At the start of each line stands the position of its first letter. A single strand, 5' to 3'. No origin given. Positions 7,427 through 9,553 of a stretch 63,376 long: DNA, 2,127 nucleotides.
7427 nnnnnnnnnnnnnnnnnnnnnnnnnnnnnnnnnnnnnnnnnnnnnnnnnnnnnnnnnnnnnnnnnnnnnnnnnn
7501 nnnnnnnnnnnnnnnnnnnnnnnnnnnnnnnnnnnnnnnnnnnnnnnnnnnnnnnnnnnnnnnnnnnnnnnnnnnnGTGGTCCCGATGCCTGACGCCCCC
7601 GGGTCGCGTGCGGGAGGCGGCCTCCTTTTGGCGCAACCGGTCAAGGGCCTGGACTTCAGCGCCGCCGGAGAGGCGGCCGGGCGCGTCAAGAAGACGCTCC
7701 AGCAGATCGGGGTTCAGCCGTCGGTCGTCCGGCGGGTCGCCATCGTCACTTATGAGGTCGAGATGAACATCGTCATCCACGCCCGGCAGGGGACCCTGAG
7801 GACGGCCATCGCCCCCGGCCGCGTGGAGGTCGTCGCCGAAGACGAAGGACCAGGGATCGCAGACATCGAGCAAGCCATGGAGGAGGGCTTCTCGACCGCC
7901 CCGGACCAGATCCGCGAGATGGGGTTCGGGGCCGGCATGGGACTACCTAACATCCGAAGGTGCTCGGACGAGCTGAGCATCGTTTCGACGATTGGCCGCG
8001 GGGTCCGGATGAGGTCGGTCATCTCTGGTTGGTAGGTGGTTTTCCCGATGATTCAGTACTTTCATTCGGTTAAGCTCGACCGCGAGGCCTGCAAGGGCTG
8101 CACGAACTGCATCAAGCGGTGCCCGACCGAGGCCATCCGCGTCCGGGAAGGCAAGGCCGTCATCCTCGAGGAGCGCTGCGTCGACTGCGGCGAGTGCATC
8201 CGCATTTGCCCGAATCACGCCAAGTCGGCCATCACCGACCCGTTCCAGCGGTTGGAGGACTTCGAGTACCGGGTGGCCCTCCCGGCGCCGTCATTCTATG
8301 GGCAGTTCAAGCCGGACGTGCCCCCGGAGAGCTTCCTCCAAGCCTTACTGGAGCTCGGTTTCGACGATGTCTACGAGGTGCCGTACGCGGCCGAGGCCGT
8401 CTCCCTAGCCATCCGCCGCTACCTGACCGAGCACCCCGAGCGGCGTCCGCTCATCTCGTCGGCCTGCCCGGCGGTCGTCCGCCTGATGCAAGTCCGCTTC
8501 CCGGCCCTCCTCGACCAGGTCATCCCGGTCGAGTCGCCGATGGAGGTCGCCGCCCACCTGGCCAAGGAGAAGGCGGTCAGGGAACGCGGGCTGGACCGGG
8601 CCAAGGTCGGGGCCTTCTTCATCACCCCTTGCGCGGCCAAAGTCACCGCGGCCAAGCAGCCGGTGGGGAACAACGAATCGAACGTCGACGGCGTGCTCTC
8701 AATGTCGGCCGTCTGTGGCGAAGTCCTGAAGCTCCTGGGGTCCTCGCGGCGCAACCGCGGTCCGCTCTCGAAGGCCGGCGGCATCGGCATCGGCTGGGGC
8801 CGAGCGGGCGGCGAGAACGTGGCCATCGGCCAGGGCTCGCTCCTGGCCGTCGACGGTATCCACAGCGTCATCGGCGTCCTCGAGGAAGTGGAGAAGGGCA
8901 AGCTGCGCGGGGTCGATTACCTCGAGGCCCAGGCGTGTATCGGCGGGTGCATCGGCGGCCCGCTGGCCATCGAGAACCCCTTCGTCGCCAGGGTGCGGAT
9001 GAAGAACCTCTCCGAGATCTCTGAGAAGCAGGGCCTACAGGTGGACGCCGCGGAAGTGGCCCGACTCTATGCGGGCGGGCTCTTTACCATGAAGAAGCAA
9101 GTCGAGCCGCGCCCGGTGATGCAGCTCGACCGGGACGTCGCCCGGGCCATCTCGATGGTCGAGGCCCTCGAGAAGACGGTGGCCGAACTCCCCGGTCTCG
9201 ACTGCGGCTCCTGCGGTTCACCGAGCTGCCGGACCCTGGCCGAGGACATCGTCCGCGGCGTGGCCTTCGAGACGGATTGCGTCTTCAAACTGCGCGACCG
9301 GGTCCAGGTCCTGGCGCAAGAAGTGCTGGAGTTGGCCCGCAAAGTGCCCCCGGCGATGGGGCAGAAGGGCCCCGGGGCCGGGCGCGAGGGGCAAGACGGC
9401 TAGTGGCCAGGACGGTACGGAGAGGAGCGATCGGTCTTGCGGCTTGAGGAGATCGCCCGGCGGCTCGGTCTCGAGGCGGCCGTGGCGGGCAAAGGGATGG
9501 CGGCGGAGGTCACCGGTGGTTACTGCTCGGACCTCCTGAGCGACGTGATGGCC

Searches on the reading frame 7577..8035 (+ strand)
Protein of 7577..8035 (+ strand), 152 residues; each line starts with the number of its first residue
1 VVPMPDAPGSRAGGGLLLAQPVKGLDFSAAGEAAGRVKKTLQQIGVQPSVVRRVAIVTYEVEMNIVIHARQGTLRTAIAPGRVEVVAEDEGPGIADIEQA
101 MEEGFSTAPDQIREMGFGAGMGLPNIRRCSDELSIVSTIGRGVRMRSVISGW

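Call 4: search_protein_families(library=pfam, proteins=[window:7577-8035:+], max_evalue=0.01)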
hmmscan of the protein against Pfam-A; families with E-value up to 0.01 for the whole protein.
window:7577-8035:+ (152 aa): 2 families
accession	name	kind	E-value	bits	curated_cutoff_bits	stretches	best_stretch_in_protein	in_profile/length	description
PF13581.12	HATPase_c_2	-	3.9e-09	37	27.4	1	32-146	10-126/127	Histidine kinase-like ATPase domain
PF02518.31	HATPase_c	-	3.4e-07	31.1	26.4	1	54-146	6-104/111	Histidine kinase-, DNA gyrase B-, and HSP90-like ATPase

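Call 5: search_protein_families(library=ncbifam, proteins=[window:7577-8035:+], max_evalue=0.01)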
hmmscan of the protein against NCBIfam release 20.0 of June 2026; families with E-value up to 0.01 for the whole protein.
window:7577-8035:+ (152 aa): 1 family
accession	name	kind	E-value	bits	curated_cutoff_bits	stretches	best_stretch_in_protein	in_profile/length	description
TIGR01925.2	spIIAB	equivalog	9.6e-11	41.7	135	1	55-145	39-130/137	anti-sigma F factor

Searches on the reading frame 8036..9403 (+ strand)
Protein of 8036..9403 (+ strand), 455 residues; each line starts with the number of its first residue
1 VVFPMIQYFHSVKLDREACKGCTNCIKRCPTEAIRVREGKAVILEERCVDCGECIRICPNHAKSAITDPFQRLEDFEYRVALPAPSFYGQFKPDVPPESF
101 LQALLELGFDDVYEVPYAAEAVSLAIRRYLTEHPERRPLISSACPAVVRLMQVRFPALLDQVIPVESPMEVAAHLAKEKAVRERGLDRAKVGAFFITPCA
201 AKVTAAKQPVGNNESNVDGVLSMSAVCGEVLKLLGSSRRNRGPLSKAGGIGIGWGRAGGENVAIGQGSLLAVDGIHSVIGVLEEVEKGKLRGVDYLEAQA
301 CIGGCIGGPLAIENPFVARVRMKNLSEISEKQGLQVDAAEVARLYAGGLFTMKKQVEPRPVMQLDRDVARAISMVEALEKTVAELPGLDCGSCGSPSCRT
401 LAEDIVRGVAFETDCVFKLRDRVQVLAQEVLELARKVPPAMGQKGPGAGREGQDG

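Call 4: search_protein_families(library=pfam, proteins=[window:8036-9403:+], max_evalue=0.01)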
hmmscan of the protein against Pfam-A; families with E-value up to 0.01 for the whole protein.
window:8036-9403:+ (455 aa): 14 families
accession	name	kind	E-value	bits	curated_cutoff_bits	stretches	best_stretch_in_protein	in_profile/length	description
PF02906.19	Fe_hyd_lg_C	-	6.9e-32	111.5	22.1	1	80-309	4-245/245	Iron only hydrogenase large subunit, C-terminal domain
PF04060.18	FeS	-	3.7e-11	43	23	1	385-417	1-33/33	Putative Fe-S cluster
PF13237.11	Fer4_10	-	2.6e-09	37.3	25.5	1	12-59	2-53/53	4Fe-4S dicluster domain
PF00037.32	Fer4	-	6.4e-09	35.7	21.1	2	42-62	2-22/24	4Fe-4S binding domain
PF14697.11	Fer4_21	-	2.3e-08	34.5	35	2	41-67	1-27/59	4Fe-4S dicluster domain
PF12838.12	Fer4_7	-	3.3e-08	34.3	27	1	19-61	2-51/52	4Fe-4S dicluster domain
PF13187.11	Fer4_9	-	2.6e-07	31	27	1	18-61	1-50/52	4Fe-4S dicluster domain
PF13484.11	Fer4_16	-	1.9e-06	29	30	1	19-37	2-20/66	4Fe-4S double cluster binding domain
PF12837.12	Fer4_6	-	8.6e-06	25.9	25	2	41-62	2-23/24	4Fe-4S binding domain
PF12797.12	Fer4_2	-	0.00064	20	24.5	2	41-59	3-21/22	4Fe-4S binding domain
PF25160.1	LdpA_Fe-S-bd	-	0.0011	19.2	27.6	1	24-61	8-41/49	LdpA Fe-S cluster-binding domain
PF17179.9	Fer4_22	-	0.0018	19.5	27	0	11-32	73-94/95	4Fe-4S dicluster domain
PF13459.11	Fer4_15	-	0.003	18.7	22.4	1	12-44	1-33/66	4Fe-4S single cluster domain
PF12800.12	Fer4_4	-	0.0069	17.1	24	1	46-59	2-15/17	4Fe-4S binding domain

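Call 5: search_protein_families(library=ncbifam, proteins=[window:8036-9403:+], max_evalue=0.01)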
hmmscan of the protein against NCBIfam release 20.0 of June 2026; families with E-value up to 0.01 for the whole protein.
window:8036-9403:+ (455 aa): 74 families (the best 25 are shown)
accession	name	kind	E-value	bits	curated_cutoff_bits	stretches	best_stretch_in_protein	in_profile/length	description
TIGR04105.1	FeFe_hydrog_B1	subfamily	1e-45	156.3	450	2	25-314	166-461/462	monomeric [FeFe] hydrogenase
TIGR02512.1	FeFe_hydrog_A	subfamily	3e-26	92.2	405.95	1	11-222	1-242/375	[FeFe] hydrogenase, group A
NF040763.1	FeFe_hydrog_A6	exception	5.2e-23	81.2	765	2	43-223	185-381/571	NADH-dependent [FeFe] hydrogenase, group A6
TIGR01944.1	rnfB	subfamily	2.9e-14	53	68.7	2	13-66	109-163/190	RnfABCDGE type electron transport complex subunit B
NF005506.0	PRK07118.1-5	equivalog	9.8e-14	51.4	388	2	17-64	216-263/279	Fe-S cluster domain-containing protein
NF040762.1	Hydr_FeFe_Clost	exception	2.7e-13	49.4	900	1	10-222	137-379/572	ferredoxin hydrogenase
NF005504.0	PRK07118.1-3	equivalog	6.5e-12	45.4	437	1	17-71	219-273/293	Fe-S cluster domain-containing protein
NF005505.0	PRK07118.1-4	equivalog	7.5e-12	45.3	378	2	17-62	216-261/265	Fe-S cluster domain-containing protein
TIGR02700.1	flavo_MJ0208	hypoth_equivalog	9.1e-12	44.7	251.35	1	13-62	144-193/234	dihydromethanopterin reductase (acceptor)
NF041836.1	rnfB_Methano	equivalog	1.2e-11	44.6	445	2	17-62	216-261/265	Rnf electron transport complex subunit RnfB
NF043069.1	T4HPD_activ_SAM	equivalog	1.9e-11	43.9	425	1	10-68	44-102/299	trans-4-hydroxy-L-proline dehydratase activase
NF005503.0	PRK07118.1-2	equivalog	3e-11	43.1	252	1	18-61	139-182/292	RnfABCDGE type electron transport complex subunit B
NF003475.0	PRK05113.1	equivalog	4.2e-11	43.1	203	1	14-62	110-159/190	electron transport complex subunit RsxB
TIGR04041.1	activase_YjjW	hypoth_equivalog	8.3e-11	41.8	250.2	1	17-67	41-91/276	YjjW family glycine radical enzyme activase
NF038196.1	ferrodoxin_EFR1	subfamily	1.8e-10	41.3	75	1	12-62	180-228/242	EFR1 family ferrodoxin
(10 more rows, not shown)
